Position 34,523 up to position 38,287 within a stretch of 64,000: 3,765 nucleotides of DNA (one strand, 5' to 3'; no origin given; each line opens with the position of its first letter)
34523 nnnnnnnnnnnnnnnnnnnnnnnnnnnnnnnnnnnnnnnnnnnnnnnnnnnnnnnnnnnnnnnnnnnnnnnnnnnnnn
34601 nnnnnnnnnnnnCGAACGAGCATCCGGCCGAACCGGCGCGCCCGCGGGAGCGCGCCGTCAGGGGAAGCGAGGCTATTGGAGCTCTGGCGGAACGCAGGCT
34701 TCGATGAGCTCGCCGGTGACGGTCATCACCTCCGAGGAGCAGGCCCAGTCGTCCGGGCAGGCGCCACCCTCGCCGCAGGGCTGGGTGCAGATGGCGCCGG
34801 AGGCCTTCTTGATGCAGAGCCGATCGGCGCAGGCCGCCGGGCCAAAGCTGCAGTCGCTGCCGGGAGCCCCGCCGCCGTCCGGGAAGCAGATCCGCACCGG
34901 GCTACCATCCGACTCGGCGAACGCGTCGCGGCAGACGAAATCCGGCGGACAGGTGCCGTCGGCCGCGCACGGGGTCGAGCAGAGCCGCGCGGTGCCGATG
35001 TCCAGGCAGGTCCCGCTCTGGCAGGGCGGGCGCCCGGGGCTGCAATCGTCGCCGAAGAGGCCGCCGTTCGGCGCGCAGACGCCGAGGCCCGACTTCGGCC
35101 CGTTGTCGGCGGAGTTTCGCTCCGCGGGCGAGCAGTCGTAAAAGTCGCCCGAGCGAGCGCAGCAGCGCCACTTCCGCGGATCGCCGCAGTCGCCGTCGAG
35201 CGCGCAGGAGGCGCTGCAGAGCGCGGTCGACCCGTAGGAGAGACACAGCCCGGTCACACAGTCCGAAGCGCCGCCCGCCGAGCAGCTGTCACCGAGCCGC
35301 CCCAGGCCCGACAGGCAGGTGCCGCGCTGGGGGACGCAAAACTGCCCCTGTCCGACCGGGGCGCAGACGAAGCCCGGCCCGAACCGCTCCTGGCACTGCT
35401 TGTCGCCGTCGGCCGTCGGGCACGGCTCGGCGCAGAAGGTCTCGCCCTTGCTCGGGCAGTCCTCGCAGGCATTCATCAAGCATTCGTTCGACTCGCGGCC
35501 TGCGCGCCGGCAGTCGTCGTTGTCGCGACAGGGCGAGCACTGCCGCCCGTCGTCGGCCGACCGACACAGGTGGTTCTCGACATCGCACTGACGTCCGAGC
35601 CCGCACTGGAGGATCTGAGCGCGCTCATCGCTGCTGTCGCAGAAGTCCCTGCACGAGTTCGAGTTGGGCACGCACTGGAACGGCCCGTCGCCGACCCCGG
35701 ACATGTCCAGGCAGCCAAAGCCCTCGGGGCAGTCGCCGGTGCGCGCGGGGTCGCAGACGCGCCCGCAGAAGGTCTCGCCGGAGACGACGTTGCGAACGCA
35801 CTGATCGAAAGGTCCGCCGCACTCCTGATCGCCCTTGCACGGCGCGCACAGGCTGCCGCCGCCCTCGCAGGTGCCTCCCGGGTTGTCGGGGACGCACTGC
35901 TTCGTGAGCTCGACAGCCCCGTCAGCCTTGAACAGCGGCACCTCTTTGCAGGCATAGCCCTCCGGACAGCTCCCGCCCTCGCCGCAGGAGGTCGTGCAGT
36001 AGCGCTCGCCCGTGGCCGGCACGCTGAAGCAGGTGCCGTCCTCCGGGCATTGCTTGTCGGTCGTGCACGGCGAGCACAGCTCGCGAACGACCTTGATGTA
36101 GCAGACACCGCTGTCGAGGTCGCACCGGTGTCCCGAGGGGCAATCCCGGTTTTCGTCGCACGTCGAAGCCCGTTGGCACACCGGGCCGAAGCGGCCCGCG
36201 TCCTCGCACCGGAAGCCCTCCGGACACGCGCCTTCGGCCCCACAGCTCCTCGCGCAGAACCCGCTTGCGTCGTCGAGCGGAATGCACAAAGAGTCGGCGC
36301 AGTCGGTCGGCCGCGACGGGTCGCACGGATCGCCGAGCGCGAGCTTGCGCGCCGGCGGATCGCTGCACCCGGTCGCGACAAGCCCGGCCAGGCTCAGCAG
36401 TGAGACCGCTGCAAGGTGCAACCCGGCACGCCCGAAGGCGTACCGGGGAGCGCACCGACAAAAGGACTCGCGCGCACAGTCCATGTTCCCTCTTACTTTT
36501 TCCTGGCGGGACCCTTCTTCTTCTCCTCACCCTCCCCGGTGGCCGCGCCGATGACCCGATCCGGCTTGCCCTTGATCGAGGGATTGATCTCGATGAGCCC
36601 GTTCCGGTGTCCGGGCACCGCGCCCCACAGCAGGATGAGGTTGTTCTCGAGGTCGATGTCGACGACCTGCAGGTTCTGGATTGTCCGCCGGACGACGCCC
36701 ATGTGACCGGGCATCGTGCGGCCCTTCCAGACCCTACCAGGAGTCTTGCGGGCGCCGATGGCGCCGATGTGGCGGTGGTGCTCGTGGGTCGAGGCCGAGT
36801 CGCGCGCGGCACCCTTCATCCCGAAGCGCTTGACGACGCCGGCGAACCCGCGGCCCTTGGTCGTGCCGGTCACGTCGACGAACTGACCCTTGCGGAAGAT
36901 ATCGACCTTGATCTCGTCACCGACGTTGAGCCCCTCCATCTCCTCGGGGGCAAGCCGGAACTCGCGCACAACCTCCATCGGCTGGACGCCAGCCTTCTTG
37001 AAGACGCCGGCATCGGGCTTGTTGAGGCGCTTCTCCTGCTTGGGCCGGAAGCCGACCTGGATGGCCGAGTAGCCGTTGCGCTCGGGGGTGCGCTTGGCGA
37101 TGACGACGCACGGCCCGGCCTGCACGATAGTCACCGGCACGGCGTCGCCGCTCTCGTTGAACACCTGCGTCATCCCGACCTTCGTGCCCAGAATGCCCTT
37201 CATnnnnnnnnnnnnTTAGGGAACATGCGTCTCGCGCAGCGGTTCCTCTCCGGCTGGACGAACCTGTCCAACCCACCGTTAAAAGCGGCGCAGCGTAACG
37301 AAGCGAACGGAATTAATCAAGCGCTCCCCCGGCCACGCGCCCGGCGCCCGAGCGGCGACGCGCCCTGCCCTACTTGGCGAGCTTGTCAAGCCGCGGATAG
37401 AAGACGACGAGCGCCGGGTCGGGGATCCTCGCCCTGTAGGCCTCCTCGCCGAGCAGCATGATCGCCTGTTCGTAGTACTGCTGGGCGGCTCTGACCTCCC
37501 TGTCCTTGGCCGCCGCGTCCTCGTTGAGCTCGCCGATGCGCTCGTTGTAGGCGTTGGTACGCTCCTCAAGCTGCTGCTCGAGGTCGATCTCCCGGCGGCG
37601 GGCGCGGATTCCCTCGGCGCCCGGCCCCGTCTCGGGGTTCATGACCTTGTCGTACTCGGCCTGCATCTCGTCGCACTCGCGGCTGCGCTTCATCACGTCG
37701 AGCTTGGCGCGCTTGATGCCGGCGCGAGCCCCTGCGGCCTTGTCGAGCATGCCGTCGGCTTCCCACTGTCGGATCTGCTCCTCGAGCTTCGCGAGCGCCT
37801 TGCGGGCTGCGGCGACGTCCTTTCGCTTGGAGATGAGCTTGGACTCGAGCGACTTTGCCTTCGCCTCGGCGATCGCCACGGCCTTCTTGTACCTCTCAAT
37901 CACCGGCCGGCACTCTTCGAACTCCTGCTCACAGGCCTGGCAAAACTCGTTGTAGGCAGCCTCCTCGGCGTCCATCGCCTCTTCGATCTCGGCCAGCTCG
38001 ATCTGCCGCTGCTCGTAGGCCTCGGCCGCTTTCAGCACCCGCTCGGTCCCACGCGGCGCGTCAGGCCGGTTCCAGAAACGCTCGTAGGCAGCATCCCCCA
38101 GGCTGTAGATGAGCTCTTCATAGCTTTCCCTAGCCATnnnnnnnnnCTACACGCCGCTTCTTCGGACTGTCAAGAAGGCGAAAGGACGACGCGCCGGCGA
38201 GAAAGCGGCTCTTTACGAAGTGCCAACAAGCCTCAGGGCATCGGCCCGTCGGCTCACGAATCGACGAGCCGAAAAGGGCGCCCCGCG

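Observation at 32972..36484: Cys-rich VWA/MIDAS lipoprotein plus 78-cysteine repeat lipoprotein placed directly upstream of the Glt/Nfs-like operon: a candidate built-in adhesin/cargo module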

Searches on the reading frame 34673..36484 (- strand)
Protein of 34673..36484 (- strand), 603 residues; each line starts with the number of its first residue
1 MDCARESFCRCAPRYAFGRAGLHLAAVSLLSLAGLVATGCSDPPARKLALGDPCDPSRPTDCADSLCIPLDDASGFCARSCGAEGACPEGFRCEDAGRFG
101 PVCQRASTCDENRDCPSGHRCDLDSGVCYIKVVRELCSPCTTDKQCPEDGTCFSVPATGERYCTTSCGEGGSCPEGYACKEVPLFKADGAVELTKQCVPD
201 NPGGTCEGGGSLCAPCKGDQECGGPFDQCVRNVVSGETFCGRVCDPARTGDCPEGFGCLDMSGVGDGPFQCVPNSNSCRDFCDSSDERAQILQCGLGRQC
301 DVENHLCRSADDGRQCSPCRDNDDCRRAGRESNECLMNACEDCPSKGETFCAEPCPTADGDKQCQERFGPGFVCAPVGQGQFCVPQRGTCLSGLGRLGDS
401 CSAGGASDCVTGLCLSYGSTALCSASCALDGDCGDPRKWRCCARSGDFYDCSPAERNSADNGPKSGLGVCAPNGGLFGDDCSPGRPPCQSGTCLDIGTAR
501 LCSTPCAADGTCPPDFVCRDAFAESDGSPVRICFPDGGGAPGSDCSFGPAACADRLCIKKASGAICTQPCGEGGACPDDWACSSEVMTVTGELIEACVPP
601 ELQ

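Call 5: search_protein_families(library=pfam, max_evalue=0.01, proteins=[window:34673-36484:-])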
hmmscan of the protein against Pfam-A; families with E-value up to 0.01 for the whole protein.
window:34673-36484:- (603 aa): 0 families

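Call 6: search_protein_families(library=ncbifam, max_evalue=0.01, proteins=[window:34673-36484:-])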
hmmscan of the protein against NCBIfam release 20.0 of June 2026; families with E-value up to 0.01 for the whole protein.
window:34673-36484:- (603 aa): 0 families

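Call 17: search_protein_families(library=ncbifam, max_evalue=10, proteins=[window:34673-36421:-])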
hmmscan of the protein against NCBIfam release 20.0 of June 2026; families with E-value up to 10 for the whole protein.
window:34673-36421:- (582 aa): 0 families

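Call 26: find_homologous_proteins(query=window:34673-36421:-, max_evalue=0.001)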
Query window:34673-36421:- (582 aa): 162 proteins with E <= 0.001 among 8000 candidates; the best 120 are listed.
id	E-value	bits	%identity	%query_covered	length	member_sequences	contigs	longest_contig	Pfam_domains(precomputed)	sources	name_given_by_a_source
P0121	0.0e+0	1335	100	100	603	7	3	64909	-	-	-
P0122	0.0e+0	1059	78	100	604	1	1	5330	-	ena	-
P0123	1.3e-259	882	67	100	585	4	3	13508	-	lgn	-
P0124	3.3e-224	765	61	97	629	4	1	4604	-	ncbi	-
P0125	4.8e-224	764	60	97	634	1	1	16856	-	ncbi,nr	ncbi:MAG: hypothetical protein HY901_28580 [Deltaproteobacteria bacterium]|nr:hypothetical protein [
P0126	1.7e-217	742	59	99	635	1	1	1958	-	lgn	-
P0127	6.2e-205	701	58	97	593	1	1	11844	-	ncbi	-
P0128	3.3e-192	659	55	96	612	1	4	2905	-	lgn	-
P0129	4.3e-191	655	63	82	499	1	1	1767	-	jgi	-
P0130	1.2e-187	644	54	100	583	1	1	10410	-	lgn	-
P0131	6.5e-187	641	55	95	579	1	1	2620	-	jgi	jgi:hypothetical protein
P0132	3.4e-186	639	54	97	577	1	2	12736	-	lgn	-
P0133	3.4e-184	632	54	98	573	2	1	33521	-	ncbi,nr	ncbi:MAG: hypothetical protein IRZ16_11745 [Myxococcaceae bacterium]|nr:hypothetical protein [Myxoco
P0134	1.0e-182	627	53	100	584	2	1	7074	-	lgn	-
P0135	3.8e-181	622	52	100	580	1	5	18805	-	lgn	-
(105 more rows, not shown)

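Call 31: search_solved_structures(query=A2, max_evalue=1, show_alignments=1)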
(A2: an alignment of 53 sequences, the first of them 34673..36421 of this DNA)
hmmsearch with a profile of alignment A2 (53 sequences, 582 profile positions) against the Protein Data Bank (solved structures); distinct sequences matched with E-value up to 1: 0.

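Call 37: predict_structure(alignment_id=A2)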
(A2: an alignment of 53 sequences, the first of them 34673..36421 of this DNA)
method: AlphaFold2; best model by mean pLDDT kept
length: 582 residues; sequences in the alignment: 53
mean_pLDDT: 88.3   pTM: 0.76
mean pLDDT of the five models: 88.3, 88.0, 84.9, 84.3, 84.1
residues with pLDDT >= 90: 318; 70-90: 240; 50-70: 20; < 50: 4
segments of 3 or more residues with pLDDT < 50: 1-4
pLDDT, mean of each block of 10 residues (from residue 1): 48 56 87 91 88 87 85 79 86 91 91 89 93 86 96 95 87 95 79 86 85 91 91 92 90 88 89 90 92 96 97 95 94 96 92 95 93 88 92 88 94 90 87 94 96 88 84 83 90 90 83 90 84 87 88 84 87 93 82
secondary structure, 60 per line:
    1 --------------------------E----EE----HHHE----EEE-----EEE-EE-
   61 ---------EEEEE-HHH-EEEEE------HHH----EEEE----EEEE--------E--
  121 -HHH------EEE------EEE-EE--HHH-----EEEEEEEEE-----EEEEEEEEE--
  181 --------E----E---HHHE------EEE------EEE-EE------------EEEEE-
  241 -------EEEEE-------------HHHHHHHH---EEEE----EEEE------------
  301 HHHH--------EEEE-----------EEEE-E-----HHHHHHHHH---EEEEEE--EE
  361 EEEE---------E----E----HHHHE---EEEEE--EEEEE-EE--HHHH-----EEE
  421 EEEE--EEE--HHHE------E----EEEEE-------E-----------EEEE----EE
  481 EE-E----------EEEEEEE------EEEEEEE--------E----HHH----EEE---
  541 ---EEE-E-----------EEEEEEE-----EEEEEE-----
elements in order: E46-48 E54-56 E70-74 E80-84 E98-101 E106-109 E131-133 E140-142 E156-164 E170-178 E208-210 E217-219 E235-239 E248-252 H266-273 E277-280 E285-288 H301-304 E313-316 E328-331 H339-347 E351-356 E359-364 H384-387 E392-396 E399-403 H409-412 E418-424 E427-429 E447-451 E471-474 E479-482 E495-501 E508-514 E535-537 E544-546 E560-566 E572-577

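Call 39: search_protein_families(library=pfam, max_evalue=10, proteins=[window:34673-36421:-])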
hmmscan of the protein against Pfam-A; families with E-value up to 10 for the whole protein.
window:34673-36421:- (582 aa): 0 families

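Call 40: fold_search(model_id=the predicted structure, library=pdb)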
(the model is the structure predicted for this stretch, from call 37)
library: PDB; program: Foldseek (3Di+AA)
matches with E <= 10: 57; with E <= 0.001: 0
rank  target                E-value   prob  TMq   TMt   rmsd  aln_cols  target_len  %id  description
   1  9gja_H                7.6e-01  0.02  0.07  0.06  17.9       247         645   12  Entamoeba histolytica Gal/GalNAc lectin, mode 1 (released 2026-02-11)
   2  9gjb_H                2.1e+00  0.01  0.07  0.06  18.1       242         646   16  Entamoeba histolytica Gal/GalNAc lectin, mode 2 (released 2026-02-11)
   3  6ba3_MODEL_1_A        2.5e+00  0.16  0.05  0.34   9.8        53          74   21  NMR structure of U21-hexatoxin-Hi1a toxin from Australian Funnel-web spider Hadronyche infensa (released 2018-10-17)
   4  1kyt_A                5.3e+00  0.06  0.07  0.15   5.7        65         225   14  Crystal Structure of Thermoplasma acidophilum 0175 (APC014) (released 2003-01-21)
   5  8udv_A                6.3e+00  0.03  0.06  0.11   7.0        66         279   11  The X-RAY co-crystal structure of human FGFR3 V555M and Compound 17 (released 2024-02-07)
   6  1uyt_C                6.3e+00  0.03  0.05  0.05   7.3        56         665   12  Acetyl-CoA carboxylase carboxyltransferase domain (released 2004-03-29)
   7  4bth_B                6.3e+00  0.03  0.04  0.05  12.8        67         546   12  The LeuA146Trp,PheB24Tyr Double Mutant of the Quorum Quenching N-acyl Homoserine Lactone Acylase PvdQ Has an Altered S (released 2014-01-22)
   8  4m1j_C                6.3e+00  0.03  0.04  0.04  12.8        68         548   10  Crystal structure of Pseudomonas aeruginosa PvdQ in complex with a transition state analogue (released 2013-08-28)
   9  8udt_B                6.6e+00  0.03  0.06  0.11   6.6        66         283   11  The X-RAY co-crystal structure of human FGFR3 and KIN-3248 (released 2024-02-07)
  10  8so5_L                7.0e+00  0.01  0.04  0.04  16.4        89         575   15  Crystal structure of the engineered quorum quenching acylase MacQ variant M1 - acylated form (released 2024-04-03)
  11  7u5v_A                7.4e+00  0.06  0.04  0.16   4.4        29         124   21  Crystal structure of the Mixed Lineage Leukaemia (MLL1) SET Domain with the cofactor product S-Adenosylhomocysteine an (released 2023-09-27)
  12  3c8c_A                7.4e+00  0.03  0.04  0.08   7.6        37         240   19  Crystal structure of Mcp_N and cache domains of methyl-accepting chemotaxis protein from Vibrio cholerae (released 2008-02-19)
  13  1aoc_A                7.4e+00  0.02  0.05  0.14  10.3        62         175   16  JAPANESE HORSESHOE CRAB COAGULOGEN (released 1997-04-21)
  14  3l94_B                7.4e+00  0.02  0.04  0.05  12.6        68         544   10  Structure of PvdQ covalently acylated with myristate (released 2011-01-26)
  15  9f5l_A                7.4e+00  0.01  0.04  0.14  13.3        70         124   11  SARS-CoV-2 Nucleocapsid N-terminal domain (NTD) mutant A119S (released 2024-11-20)
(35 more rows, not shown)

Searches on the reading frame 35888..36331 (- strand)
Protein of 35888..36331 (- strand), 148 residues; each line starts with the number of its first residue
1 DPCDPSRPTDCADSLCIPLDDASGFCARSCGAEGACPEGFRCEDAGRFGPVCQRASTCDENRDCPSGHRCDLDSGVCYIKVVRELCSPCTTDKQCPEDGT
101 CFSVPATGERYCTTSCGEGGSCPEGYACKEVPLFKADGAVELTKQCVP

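Call 87: search_protein_families(library=pfam, max_evalue=10, proteins=[window:35888-36331:-])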
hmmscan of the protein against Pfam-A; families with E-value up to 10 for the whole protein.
seq(148 aa): 1 family
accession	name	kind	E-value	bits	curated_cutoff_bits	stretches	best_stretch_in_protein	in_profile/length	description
PF14625.12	Lustrin_cystein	-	0.00022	21.9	27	3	108-129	15-34/46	Lustrin, cysteine-rich repeated domain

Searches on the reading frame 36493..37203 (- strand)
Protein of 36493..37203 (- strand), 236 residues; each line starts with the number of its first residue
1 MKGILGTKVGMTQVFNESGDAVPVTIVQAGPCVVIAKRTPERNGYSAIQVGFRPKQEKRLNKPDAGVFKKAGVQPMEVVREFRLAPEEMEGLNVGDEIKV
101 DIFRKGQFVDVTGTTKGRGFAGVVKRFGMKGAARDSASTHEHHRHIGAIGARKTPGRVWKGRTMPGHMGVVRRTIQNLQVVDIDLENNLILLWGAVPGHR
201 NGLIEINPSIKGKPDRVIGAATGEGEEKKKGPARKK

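Call 5: search_protein_families(library=pfam, max_evalue=0.01, proteins=[window:36493-37203:-])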
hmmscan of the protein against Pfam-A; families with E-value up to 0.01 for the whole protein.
window:36493-37203:- (236 aa): 1 family
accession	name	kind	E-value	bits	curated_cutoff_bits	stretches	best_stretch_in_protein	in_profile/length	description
PF00297.29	Ribosomal_L3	-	5.6e-21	75.4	22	1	100-185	209-290/369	Ribosomal protein L3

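Call 6: search_protein_families(library=ncbifam, max_evalue=0.01, proteins=[window:36493-37203:-])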
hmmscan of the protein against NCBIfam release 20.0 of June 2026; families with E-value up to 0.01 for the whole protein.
window:36493-37203:- (236 aa): 3 families
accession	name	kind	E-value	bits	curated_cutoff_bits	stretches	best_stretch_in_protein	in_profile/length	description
TIGR03625.1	L3_bact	equivalog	5.1e-78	261.5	142.9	1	3-206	1-201/202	50S ribosomal protein L3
TIGR03626.1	L3_arch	equivalog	7.2e-23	81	308.7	1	94-194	179-278/331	50S ribosomal protein L3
NF003261.0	PRK04231.1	equivalog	7.1e-21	74.3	341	1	94-194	187-286/342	50S ribosomal protein L3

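Call 88: search_solved_structures(query=window:36493-37203:-, max_evalue=1e-20, show_alignments=1)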
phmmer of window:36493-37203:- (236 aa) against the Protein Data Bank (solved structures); distinct sequences matched with E-value up to 1e-20: 66 (the best 60 are shown).
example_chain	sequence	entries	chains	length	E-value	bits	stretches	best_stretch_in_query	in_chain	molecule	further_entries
10px_1E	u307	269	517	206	9.9e-66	224.8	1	1-209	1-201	50S ribosomal protein L3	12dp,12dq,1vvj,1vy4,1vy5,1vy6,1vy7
4v68_BE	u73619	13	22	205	1.1e-65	224.7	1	1-209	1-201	50S ribosomal protein L3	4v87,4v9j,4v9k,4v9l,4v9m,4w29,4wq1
4v83_BD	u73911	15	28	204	1.2e-65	224.6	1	1-208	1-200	50S ribosomal protein L3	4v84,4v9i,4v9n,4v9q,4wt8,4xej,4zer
7a0r_B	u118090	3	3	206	6e-61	209.2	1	1-211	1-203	50S ribosomal protein L3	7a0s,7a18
1nkw_B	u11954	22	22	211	6.7e-61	209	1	1-212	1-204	50S ribosomal protein L3 | ribosomal protein L3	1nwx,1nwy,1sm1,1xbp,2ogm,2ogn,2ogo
4v49_BB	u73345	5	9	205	6.8e-61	209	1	1-211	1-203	50S ribosomal protein L3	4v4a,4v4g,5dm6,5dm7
8crx_d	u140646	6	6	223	3.4e-59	203.5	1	1-211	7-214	50S ribosomal protein L3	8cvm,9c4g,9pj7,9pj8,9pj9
3j3v_D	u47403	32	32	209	5.1e-57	196.3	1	2-213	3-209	50S ribosomal protein L3 | 50S ribosomal protein uL3 | Large ribosomal subunit protein uL3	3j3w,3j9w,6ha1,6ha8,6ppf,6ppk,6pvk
7o5b_a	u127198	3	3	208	1e-56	195.3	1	2-211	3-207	50S ribosomal protein L3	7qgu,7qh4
5njt_X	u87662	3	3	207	1.1e-56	195.3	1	2-211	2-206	50S ribosomal protein L3 | Large ribosomal subunit protein uL3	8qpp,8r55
6htq_D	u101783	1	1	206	1.7e-56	194.6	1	2-211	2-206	50S ribosomal protein L3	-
5v7q_D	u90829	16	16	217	2e-56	194.3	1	2-211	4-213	50S ribosomal protein L3 | Large ribosomal subunit protein uL3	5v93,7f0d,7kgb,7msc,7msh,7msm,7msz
7sfr_D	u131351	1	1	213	2.2e-56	194.3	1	2-211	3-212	50S ribosomal protein L3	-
5o60_D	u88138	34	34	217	5.8e-56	192.9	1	2-211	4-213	50S ribosomal protein L3 | Large ribosomal subunit protein uL3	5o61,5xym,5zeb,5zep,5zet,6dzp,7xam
6dzi_D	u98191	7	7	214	6.9e-56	192.6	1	2-211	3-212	50S ribosomal protein L3 | Large ribosomal subunit protein uL3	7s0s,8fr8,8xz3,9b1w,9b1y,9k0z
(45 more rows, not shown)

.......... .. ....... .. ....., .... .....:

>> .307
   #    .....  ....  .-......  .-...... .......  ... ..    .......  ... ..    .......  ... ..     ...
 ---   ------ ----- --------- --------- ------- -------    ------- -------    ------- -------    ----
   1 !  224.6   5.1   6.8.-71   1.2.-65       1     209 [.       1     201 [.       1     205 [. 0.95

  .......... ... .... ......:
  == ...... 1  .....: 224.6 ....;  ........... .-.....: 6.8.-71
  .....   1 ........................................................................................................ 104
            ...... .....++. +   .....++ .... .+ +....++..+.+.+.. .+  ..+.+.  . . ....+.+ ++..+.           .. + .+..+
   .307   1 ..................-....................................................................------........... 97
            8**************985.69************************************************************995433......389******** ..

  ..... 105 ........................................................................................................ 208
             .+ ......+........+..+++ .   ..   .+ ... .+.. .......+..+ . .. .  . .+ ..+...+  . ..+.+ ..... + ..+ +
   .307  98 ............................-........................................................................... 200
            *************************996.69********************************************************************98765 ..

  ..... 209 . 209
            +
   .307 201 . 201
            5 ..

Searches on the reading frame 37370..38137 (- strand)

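Call 8: search_protein_families(library=ncbifam, max_evalue=0.001, proteins=[window:37370-38137:-])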
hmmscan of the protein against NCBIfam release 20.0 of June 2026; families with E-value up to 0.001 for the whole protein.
window:37370-38137:- (255 aa): 1 family
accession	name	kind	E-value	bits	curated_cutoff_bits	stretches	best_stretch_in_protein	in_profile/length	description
TIGR02168.1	SMC_prok_B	equivalog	0.00015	19.6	567.35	1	31-225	741-936/1181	chromosome segregation protein SMC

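Call 74: search_protein_families(library=ncbifam, max_evalue=1e-10, proteins=[window:37370-38137:-])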
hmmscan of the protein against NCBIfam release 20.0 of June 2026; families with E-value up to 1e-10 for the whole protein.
window:37370-38137:- (255 aa): 0 families
